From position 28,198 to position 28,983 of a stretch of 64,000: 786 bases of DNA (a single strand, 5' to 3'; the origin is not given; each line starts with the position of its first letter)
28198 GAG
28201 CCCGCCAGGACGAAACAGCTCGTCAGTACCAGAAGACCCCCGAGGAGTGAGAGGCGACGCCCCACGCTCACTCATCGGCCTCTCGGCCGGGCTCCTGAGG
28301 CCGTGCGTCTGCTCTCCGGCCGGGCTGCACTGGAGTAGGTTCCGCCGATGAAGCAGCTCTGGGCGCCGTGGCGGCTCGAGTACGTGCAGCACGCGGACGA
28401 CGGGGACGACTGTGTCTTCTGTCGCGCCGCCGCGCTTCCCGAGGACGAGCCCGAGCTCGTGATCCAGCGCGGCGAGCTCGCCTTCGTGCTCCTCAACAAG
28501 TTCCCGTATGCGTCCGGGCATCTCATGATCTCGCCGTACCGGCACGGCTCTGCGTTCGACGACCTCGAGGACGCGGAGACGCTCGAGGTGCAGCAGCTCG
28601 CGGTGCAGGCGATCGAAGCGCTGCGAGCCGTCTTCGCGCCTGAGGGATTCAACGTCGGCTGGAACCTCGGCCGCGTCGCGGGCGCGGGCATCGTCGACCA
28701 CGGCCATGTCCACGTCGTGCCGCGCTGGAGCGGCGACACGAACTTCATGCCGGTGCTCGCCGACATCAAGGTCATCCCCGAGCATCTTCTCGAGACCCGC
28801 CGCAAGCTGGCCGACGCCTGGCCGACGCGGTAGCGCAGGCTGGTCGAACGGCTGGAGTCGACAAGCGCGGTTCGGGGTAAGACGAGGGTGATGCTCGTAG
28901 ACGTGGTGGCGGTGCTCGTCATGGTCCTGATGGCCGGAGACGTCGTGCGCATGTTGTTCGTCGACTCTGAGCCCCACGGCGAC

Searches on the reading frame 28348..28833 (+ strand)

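Call 12: search_protein_families(library=pfam, max_evalue=0.00001, proteins=[window:28348-28833:+])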
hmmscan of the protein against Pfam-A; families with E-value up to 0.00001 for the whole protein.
window:28348-28833:+ (161 aa): 1 family
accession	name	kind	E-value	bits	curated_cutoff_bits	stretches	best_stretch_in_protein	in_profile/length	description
PF01230.28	HIT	-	8.1e-13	49.3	21.5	1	35-126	5-95/98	HIT domain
